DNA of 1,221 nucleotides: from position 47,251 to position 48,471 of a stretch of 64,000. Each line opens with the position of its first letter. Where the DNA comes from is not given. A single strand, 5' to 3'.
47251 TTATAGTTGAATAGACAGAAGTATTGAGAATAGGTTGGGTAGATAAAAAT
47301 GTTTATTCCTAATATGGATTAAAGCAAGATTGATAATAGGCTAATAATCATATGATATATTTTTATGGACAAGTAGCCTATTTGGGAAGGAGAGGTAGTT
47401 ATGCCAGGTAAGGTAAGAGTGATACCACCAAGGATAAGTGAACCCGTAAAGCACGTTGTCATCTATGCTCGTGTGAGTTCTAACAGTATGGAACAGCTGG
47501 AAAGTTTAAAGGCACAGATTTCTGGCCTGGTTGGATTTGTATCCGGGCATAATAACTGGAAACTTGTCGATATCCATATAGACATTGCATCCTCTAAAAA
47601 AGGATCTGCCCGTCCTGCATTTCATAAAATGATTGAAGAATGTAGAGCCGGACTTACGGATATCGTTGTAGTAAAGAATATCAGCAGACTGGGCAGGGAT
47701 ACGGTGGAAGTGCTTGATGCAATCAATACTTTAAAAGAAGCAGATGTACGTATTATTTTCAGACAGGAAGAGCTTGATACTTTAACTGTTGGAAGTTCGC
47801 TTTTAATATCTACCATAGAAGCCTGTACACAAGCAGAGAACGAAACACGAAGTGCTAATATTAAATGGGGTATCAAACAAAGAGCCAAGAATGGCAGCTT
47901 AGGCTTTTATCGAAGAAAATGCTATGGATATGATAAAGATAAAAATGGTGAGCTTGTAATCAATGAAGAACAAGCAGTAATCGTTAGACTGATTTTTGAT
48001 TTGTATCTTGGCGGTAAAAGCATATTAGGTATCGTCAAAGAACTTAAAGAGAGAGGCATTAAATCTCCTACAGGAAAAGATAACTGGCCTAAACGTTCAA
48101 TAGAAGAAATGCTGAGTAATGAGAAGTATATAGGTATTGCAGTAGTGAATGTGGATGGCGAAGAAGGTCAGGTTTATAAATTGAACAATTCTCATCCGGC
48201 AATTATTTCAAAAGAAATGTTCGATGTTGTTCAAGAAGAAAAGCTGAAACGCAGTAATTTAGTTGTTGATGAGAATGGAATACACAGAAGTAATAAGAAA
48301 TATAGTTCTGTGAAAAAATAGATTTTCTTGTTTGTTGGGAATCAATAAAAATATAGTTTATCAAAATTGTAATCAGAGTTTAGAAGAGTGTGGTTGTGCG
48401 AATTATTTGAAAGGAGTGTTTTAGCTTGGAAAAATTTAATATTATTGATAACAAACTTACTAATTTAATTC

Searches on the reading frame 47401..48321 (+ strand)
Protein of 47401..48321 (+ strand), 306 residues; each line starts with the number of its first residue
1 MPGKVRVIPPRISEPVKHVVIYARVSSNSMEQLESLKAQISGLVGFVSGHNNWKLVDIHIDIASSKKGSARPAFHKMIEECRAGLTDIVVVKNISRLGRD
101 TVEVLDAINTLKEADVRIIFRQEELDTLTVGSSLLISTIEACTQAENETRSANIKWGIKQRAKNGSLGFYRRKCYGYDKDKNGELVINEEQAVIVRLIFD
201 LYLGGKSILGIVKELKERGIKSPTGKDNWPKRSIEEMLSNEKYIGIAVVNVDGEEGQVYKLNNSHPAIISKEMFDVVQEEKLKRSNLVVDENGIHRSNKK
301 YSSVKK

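Call 5: search_protein_families(library=pfam, proteins=[window:47401-48321:+], max_evalue=0.01)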
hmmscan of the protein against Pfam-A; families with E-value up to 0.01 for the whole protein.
window:47401-48321:+ (306 aa): 3 families
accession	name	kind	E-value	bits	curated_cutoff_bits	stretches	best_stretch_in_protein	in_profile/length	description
PF00239.26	Resolvase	-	6.5e-29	101.3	23.3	1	19-166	1-144/145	Resolvase, N terminal domain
PF07508.19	Recombinase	-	1.9e-23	83.1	21.1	1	189-283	1-101/102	Recombinase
PF22241.2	PSMD12-CSN4_N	-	0.0002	21.5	27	1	28-124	14-100/218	PSMD12/CSN4, N-terminal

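Call 14: find_homologous_proteins(query=window:47401-48321:+, max_evalue=1e-10)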
Query window:47401-48321:+ (306 aa): 2015 proteins with E <= 1e-10 among 3323 candidates; the best 120 are listed.
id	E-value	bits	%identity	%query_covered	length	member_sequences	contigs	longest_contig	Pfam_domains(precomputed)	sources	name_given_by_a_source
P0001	3.3e-189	645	97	100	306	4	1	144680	PF07508.20,PF00239.27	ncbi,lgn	-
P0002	4.1e-189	645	97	100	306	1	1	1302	PF07508.20,PF00239.27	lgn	-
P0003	1.4e-186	637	95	100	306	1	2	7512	PF07508.20,PF00239.27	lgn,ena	-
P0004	3.8e-184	629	95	99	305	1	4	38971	PF07508.20,PF00239.27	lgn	-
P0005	7.1e-184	628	95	99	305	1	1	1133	PF07508.20,PF00239.27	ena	-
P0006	1.4e-183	627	95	99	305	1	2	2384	PF07508.20,PF00239.27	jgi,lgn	jgi:site-specific DNA recombinase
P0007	3.3e-183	625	95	99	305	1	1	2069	PF07508.20,PF00239.27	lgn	-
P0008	6.1e-183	625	94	99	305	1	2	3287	PF07508.20,PF00239.27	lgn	-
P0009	2.2e-182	623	94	99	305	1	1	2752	PF07508.20,PF00239.27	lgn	-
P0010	4.8e-182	622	94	99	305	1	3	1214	PF07508.20,PF00239.27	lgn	-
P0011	8.3e-182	621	92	100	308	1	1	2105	PF07508.20,PF00239.27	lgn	-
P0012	1.3e-181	620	94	99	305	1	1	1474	PF07508.20,PF00239.27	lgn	-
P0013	2.0e-181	620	94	99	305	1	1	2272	PF07508.20,PF00239.27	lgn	-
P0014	3.1e-181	619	92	100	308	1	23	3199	PF07508.20,PF00239.27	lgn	-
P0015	8.1e-181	618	92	100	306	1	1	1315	PF07508.20,PF00239.27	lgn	-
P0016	9.8e-181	617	92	100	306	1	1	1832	PF07508.20,PF00239.27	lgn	-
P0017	1.2e-180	617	96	95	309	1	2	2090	PF07508.20,PF00239.27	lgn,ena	-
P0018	3.6e-180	615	96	95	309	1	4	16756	PF07508.20,PF00239.27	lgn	-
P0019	4.0e-180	615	93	99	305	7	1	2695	PF07508.20,PF00239.27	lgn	-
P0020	6.3e-180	615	92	100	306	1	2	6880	PF07508.20,PF00239.27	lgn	-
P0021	8.4e-180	614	96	95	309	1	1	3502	PF07508.20,PF00239.27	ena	-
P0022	1.5e-179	613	91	100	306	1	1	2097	PF07508.20,PF00239.27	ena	-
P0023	1.8e-179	613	91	100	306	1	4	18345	PF07508.20,PF00239.27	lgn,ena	-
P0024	2.5e-179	613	96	95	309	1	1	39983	PF07508.20,PF00239.27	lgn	-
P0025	3.8e-179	612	94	96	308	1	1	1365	PF07508.20,PF00239.27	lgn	-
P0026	1.1e-178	611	94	97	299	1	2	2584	PF07508.20,PF00239.27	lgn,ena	-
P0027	2.1e-178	610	91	100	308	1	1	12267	PF07508.20,PF00239.27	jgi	jgi:site-specific DNA recombinase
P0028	8.9e-177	604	90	100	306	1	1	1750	PF07508.20,PF00239.27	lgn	-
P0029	1.2e-176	604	90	100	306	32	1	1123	PF07508.20,PF00239.27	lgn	-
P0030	3.7e-176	602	90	100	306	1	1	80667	PF07508.20,PF00239.27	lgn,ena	-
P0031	8.4e-176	601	89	97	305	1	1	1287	PF07508.20,PF00239.27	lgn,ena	-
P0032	9.1e-176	601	90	99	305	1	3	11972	PF07508.20,PF00239.27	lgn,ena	-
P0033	2.0e-175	600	90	100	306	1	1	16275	PF07508.20,PF00239.27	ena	-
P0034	4.5e-175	599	89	100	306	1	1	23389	PF07508.20,PF00239.27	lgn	-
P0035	6.4e-175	598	89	100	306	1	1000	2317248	PF07508.20,PF00239.27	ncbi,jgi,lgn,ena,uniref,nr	ncbi:recombinase family protein [uncultured Ruminococcus sp.]|jgi:hypothetical protein|uniref:recomb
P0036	6.4e-175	598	89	100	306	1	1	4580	PF07508.20,PF00239.27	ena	-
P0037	6.9e-175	598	89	100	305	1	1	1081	PF07508.20,PF00239.27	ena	-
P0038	7.2e-175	598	90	100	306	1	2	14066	PF07508.20,PF00239.27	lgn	-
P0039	1.1e-174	598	88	100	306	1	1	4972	PF07508.20,PF00239.27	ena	-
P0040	1.1e-174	597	90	100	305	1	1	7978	PF07508.20,PF00239.27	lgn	-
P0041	1.5e-174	597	88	100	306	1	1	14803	PF07508.20,PF00239.27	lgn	-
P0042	1.6e-174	597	90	99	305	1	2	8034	PF07508.20,PF00239.27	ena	-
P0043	1.8e-174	597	90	100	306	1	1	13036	PF07508.20,PF00239.27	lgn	-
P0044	1.9e-174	597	88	100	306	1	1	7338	PF07508.20,PF00239.27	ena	-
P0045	1.9e-174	597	88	100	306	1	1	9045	PF07508.20,PF00239.27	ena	-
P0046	2.0e-174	597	88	100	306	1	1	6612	PF07508.20,PF00239.27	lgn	-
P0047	2.3e-174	596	90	100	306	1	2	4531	PF07508.20,PF00239.27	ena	-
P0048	2.4e-174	596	88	100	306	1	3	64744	PF07508.20,PF00239.27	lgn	-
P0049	2.6e-174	596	88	100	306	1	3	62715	PF07508.20,PF00239.27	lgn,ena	-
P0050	3.0e-174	596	88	100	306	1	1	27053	PF07508.20,PF00239.27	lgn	-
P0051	3.6e-174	596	88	100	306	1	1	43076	PF07508.20,PF00239.27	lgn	-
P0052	3.8e-174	596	90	97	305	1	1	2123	PF07508.20,PF00239.27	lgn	-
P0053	3.8e-174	596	88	100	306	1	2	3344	PF07508.20,PF00239.27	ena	-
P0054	3.9e-174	596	89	99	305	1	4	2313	PF07508.20,PF00239.27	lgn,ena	-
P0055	8.4e-174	595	88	100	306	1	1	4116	PF07508.20,PF00239.27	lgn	-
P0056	8.7e-174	595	88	100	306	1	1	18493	PF07508.20,PF00239.27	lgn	-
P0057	9.0e-174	595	89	99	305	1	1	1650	PF07508.20,PF00239.27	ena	-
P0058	9.6e-174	594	88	100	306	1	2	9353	PF07508.20,PF00239.27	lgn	-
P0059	9.8e-174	594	88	100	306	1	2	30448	PF07508.20,PF00239.27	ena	-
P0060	1.0e-173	594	88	100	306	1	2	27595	PF07508.20,PF00239.27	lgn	-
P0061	1.0e-173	594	88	100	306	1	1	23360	PF07508.20,PF00239.27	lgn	-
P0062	1.1e-173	594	89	99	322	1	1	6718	PF07508.20,PF00239.27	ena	-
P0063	1.3e-173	594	88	100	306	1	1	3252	PF07508.20,PF00239.27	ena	-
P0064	1.5e-173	594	89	100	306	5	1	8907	PF07508.20,PF00239.27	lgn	-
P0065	1.7e-173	594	89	100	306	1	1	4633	PF22241.3,PF07508.20,PF00239.27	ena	-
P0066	1.8e-173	593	89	97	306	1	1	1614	PF07508.20,PF00239.27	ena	-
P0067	1.9e-173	593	88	100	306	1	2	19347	PF07508.20,PF00239.27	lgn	-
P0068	2.0e-173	593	90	100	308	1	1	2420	PF07508.20,PF00239.27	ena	-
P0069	3.8e-173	592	89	99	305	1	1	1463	PF07508.20,PF00239.27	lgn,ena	-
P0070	8.6e-173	591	88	100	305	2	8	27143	PF07508.20,PF00239.27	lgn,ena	-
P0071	1.1e-172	591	89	97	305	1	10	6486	PF07508.20,PF00239.27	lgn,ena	-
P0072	1.3e-172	591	89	100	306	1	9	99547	PF07508.20,PF00239.27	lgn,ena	-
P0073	1.6e-172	590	89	97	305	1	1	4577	PF07508.20,PF00239.27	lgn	-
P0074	2.1e-172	590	87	100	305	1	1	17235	PF07508.20,PF00239.27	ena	-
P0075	5.8e-172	589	89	99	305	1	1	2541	PF07508.20,PF00239.27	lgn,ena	-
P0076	6.9e-172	588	87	100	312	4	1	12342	PF07508.20,PF00239.27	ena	-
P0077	1.3e-171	587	86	100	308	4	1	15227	PF07508.20,PF00239.27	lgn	-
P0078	1.6e-171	587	88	99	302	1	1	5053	PF07508.20,PF00239.27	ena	-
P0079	1.9e-171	587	88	100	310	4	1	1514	PF07508.20,PF00239.27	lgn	-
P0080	2.0e-171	587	88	100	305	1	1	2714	PF07508.20,PF00239.27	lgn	-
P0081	3.5e-171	586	86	100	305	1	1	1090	PF07508.20,PF00239.27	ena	-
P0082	1.5e-170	584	87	100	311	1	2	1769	PF07508.20,PF00239.27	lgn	-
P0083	2.6e-170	583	88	100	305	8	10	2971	PF07508.20,PF00239.27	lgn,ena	-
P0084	3.0e-170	583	89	96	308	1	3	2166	PF07508.20,PF00239.27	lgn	-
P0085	4.8e-170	582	85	100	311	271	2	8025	PF07508.20,PF00239.27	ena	-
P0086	7.6e-170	582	88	100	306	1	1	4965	PF07508.20,PF00239.27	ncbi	ncbi:MAG: recombinase family protein [Ruminococcus sp.]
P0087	7.8e-170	582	87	97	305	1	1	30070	PF07508.20,PF00239.27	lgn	-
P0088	7.9e-170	582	86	100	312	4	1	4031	PF07508.20,PF00239.27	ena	-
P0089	1.4e-169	581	87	97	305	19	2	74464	PF07508.20,PF00239.27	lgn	-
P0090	1.8e-169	580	85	100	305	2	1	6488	PF07508.20,PF00239.27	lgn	-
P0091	2.0e-169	580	85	100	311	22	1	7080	PF07508.20,PF00239.27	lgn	-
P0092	2.2e-169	580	96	91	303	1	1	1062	PF07508.20,PF00239.27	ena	-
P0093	2.9e-169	580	87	100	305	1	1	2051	PF07508.20,PF00239.27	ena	-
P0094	4.3e-169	579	87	100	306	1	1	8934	PF07508.20,PF00239.27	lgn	-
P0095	1.7e-168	577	84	100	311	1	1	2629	PF07508.20,PF00239.27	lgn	-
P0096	2.1e-168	577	85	100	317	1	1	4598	PF07508.20,PF00239.27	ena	-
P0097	2.3e-168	577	88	99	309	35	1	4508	PF07508.20,PF00239.27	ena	-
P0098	3.0e-168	576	83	100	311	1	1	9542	PF07508.20,PF00239.27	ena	-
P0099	3.1e-168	576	87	96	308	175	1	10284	PF07508.20,PF00239.27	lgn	-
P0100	7.5e-168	575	83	100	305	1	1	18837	PF07508.20,PF00239.27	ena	-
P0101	9.6e-168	575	83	100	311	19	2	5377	PF07508.20,PF00239.27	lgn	-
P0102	1.1e-167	575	87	99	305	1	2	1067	PF07508.20,PF00239.27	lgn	-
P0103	1.7e-167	574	84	100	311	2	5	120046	PF07508.20,PF00239.27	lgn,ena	-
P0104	4.4e-167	573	85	100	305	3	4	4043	PF07508.20,PF00239.27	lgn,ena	-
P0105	4.5e-167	573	83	100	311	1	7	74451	PF07508.20,PF00239.27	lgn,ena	-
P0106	7.2e-167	572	85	100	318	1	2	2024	PF07508.20,PF00239.27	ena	-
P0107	7.2e-167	572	83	100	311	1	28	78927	PF07508.20,PF00239.27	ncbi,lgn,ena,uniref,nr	ncbi:recombinase family protein [uncultured Ruminococcus sp.]|uniref:recombinase family protein n=1 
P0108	9.2e-167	572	83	100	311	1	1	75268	PF07508.20,PF00239.27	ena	-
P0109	1.5e-166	571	84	100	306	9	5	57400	PF07508.20,PF00239.27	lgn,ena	-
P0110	1.5e-166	571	83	100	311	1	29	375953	PF07508.20,PF00239.27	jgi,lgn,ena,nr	jgi:DNA invertase Pin-like site-specific DNA recombinase|nr:MAG TPA: integrase [Caudoviricetes sp.]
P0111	2.5e-166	570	83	100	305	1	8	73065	PF07508.20,PF00239.27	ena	-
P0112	3.4e-166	570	85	100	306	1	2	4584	PF07508.20,PF00239.27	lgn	-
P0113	3.9e-166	569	84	100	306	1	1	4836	PF07508.20,PF00239.27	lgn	-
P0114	5.1e-166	569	83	100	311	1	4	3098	PF07508.20,PF00239.27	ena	-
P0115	9.5e-166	568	82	100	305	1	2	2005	PF07508.20,PF00239.27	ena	-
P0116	1.0e-165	568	83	99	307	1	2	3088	PF07508.20,PF00239.27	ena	-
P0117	1.2e-165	568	85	100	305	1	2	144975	PF07508.20,PF00239.27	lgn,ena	-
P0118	1.6e-165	567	86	97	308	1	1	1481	PF07508.20,PF00239.27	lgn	-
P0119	2.2e-165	567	87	95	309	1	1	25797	PF07508.20,PF00239.27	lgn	-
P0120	5.6e-165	566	84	100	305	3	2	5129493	PF07508.20,PF00239.27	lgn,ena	-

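Call 18: find_encoding_contigs(protein=P0001, flank=10000, max_places=6)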
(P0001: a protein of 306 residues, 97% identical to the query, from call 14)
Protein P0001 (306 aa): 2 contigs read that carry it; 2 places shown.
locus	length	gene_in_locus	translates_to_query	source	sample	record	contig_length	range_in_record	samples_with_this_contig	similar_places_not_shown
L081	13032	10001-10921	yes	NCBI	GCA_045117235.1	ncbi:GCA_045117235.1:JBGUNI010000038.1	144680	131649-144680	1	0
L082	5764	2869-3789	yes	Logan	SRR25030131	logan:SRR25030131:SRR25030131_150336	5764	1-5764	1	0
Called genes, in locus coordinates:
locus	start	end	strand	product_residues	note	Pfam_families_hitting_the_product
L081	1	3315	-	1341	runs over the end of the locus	PF25596:CPSase_L_D1, PF02786:CPSase_L_D2, PF07478:Dala_Dala_lig_C, PF02787:CPSase_L_D3, PF25596:CPSase_L_D1, PF02655:ATP-grasp_3, PF02786:CPSase_L_D2, PF15632:ATPgrasp_Ter, +7 more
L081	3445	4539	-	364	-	PF00988:CPSase_sm_chain, PF00117:GATase, PF07722:Peptidase_C26 (weak)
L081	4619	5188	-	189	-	PF00072:Response_reg (weak), PF03861:ANTAR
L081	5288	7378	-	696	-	PF12437:GSIII_N, PF00120:Gln-synt_C, PF18318:Gln-synt_C-ter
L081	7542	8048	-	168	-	PF07456:Hpre_diP_synt_I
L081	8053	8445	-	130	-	PF07009:NusG_II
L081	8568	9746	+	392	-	PF05958:tRNA_U5-meth_tr, PF02475:TRM5-TYW2_MTfase, PF03602:Cons_hypoth95, PF05175:MTS (weak), PF06325:PrmA (weak), PF09445:Methyltransf_15 (weak), PF13649:Methyltransf_25 (weak), PF13847:Methyltransf_31, +1 more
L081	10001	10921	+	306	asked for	PF00239:Resolvase, PF07508:Recombinase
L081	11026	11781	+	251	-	-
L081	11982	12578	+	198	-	-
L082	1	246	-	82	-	?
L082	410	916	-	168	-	PF07456:Hpre_diP_synt_I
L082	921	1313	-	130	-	PF07009:NusG_II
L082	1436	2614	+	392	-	PF05958:tRNA_U5-meth_tr, PF02475:TRM5-TYW2_MTfase, PF03602:Cons_hypoth95, PF05175:MTS (weak), PF06325:PrmA (weak), PF09445:Methyltransf_15 (weak), PF13649:Methyltransf_25 (weak), PF13847:Methyltransf_31, +1 more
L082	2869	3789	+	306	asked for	PF00239:Resolvase, PF07508:Recombinase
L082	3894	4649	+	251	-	-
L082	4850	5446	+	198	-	-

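Call 19: find_encoding_contigs(protein=P0035, flank=6000, max_places=10)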
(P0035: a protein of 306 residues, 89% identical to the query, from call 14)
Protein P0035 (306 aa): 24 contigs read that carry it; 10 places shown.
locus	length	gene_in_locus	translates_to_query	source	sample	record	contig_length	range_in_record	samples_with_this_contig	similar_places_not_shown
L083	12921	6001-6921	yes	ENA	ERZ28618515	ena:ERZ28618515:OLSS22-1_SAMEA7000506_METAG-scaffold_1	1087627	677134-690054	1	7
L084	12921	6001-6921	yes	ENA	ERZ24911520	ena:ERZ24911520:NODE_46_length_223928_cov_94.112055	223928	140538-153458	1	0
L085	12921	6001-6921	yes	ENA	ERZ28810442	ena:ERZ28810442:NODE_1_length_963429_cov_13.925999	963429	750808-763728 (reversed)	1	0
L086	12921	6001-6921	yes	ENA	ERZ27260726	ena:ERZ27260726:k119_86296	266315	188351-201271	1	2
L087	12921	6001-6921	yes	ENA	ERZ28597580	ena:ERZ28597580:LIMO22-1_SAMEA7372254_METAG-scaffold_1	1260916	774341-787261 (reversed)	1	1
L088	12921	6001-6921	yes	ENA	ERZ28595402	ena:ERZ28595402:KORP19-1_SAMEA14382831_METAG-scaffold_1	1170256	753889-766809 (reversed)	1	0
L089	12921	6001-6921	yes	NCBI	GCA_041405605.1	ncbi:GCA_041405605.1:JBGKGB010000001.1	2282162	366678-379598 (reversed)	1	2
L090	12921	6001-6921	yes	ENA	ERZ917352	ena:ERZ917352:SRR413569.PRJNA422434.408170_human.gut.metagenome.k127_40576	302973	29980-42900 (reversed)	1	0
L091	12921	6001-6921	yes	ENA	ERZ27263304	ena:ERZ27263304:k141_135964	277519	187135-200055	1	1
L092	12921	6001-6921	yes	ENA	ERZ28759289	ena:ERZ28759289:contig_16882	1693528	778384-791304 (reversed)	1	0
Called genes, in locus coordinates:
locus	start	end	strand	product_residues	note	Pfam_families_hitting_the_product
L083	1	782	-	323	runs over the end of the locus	PF21360:PylC-like_N, PF02655:ATP-grasp_3, PF07478:Dala_Dala_lig_C (weak), PF15632:ATPgrasp_Ter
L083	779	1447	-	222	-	PF02397:Bac_transf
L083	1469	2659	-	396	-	PF00155:Aminotran_1_2, PF01041:DegT_DnrJ_EryC1, PF01212:Beta_elim_lyase (weak)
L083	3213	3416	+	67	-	-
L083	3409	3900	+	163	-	-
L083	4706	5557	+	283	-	-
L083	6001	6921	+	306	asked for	PF00239:Resolvase, PF07508:Recombinase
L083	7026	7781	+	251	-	-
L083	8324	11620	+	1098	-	PF01443:Viral_helicase1, PF02562:PhoH (faint), PF07728:AAA_5 (faint), PF09848:SLFN-g3_helicase (faint), PF13245:AAA_19, PF13604:AAA_30, PF01443:Viral_helicase1 (weak), PF13538:UvrD_C_2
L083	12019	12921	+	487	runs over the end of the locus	PF00145:DNA_methylase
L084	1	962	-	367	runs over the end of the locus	PF13439:Glyco_transf_4, PF00534:Glycos_transf_1, PF13692:Glyco_trans_1_4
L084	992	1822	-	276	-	PF20706:GT4-conflict, PF00534:Glycos_transf_1, PF13692:Glyco_trans_1_4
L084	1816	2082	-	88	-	-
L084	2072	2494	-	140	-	PF02397:Bac_transf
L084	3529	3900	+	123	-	-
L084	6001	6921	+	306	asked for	PF00239:Resolvase, PF07508:Recombinase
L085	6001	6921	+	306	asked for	PF00239:Resolvase, PF07508:Recombinase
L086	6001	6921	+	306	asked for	PF00239:Resolvase, PF07508:Recombinase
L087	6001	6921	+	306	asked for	PF00239:Resolvase, PF07508:Recombinase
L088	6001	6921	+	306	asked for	PF00239:Resolvase, PF07508:Recombinase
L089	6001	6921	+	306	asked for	PF00239:Resolvase, PF07508:Recombinase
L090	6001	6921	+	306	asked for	PF00239:Resolvase, PF07508:Recombinase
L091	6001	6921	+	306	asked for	PF00239:Resolvase, PF07508:Recombinase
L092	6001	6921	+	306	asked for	PF00239:Resolvase, PF07508:Recombinase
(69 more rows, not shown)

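Call 38: search_protein_families(library=padloc, proteins=[window:47401-48321:+], max_evalue=0.01)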
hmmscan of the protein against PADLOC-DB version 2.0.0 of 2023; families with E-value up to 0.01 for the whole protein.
window:47401-48321:+ (306 aa): 0 families

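Call 39: search_protein_families(library=ncbifam, proteins=[window:47401-48321:+], max_evalue=0.01)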
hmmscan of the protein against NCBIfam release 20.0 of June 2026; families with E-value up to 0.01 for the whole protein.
window:47401-48321:+ (306 aa): 7 families
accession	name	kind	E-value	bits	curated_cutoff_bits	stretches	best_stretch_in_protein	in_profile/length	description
NF047343.1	SCCmet_CcrB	equivalog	2.5e-26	92.4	900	1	17-282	7-280/542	cassette chromosome recombinase CcrB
NF041201.1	recomb_XisF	equivalog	5e-24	85.1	375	1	20-280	2-274/465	fdxN element excision recombinase XisF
NF047347.1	SCCmet_CcrC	equivalog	6e-19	67.9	900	1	17-282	3-284/558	cassette chromosome recombinase CcrC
NF047344.1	SCCmet_CcrA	equivalog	4.1e-15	55.8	700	1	17-285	2-252/442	cassette chromosome recombinase CcrA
NF033518.0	transpos_IS607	equivalog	8.3e-11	41.8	110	1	16-124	53-156/187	IS607 family transposase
NF049883.1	resolv_YneB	equivalog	4.1e-10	39.5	175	1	19-165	2-146/211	YneB family resolvase-like protein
NF009949.0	PRK13413.1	equivalog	0.001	18.8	272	1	21-123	4-99/203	master DNA invertase Mpi family serine-type recombinase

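Call 40: search_protein_families(library=phrogs, proteins=[window:47401-48321:+], max_evalue=0.01)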
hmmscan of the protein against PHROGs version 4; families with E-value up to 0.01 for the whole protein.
window:47401-48321:+ (306 aa): 4 families
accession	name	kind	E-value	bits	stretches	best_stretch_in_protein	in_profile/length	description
phrog_95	-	integration and excision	7.4e-81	273.6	1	12-287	83-361/651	integrase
phrog_125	-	DNA, RNA and nucleotide metabolism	5.4e-37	128.7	1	14-284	17-251/254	DNA invertase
phrog_7701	-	DNA, RNA and nucleotide metabolism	2e-09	38.9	1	174-245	5-65/137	DNA invertase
phrog_6620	-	integration and excision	4.2e-06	27.5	1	16-122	55-156/201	transposase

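Call 41: find_encoding_contigs(protein=P0004, flank=8000, max_places=4)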
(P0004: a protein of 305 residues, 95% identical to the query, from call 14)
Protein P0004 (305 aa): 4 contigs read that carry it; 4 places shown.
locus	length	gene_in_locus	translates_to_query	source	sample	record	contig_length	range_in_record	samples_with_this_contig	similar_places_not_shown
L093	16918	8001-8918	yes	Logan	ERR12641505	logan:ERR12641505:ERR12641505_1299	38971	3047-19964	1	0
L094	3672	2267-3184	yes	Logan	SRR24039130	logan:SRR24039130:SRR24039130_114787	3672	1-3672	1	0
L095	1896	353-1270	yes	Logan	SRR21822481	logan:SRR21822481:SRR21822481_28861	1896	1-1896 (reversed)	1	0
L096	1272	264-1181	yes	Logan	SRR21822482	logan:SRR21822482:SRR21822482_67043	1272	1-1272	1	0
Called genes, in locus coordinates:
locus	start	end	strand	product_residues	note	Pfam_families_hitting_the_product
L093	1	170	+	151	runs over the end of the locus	PF01957:NfeD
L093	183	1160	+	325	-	PF01145:Band_7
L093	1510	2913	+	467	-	PF03062:MBOAT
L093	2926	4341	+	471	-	PF14286:DHHW, PF16822:ALGX (weak)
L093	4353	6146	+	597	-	PF21211:FkbH_N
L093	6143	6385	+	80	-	-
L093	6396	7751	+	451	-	PF01938:TRAM, PF05958:tRNA_U5-meth_tr, PF03602:Cons_hypoth95 (weak), PF05175:MTS, PF09445:Methyltransf_15 (weak), PF13649:Methyltransf_25 (weak), PF13847:Methyltransf_31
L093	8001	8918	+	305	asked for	PF00239:Resolvase, PF07508:Recombinase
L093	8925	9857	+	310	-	PF22507:DUF6994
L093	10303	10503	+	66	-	PF12728:HTH_17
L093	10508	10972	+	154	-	-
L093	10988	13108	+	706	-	PF00145:DNA_methylase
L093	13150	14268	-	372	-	PF09566:RE_SacI_N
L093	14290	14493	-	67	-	PF13443:HTH_26, PF01381:HTH_3 (weak)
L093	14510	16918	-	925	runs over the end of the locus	PF13245:AAA_19, PF13604:AAA_30, PF01443:Viral_helicase1, PF09848:SLFN-g3_helicase (faint), PF01443:Viral_helicase1 (weak), PF13538:UvrD_C_2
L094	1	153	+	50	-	?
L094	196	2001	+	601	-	PF00239:Resolvase, PF07508:Recombinase, PF13408:Zn_ribbon_recom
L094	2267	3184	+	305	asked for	PF00239:Resolvase, PF07508:Recombinase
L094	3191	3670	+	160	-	?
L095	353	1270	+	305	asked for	PF00239:Resolvase, PF07508:Recombinase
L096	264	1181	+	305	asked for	PF00239:Resolvase, PF07508:Recombinase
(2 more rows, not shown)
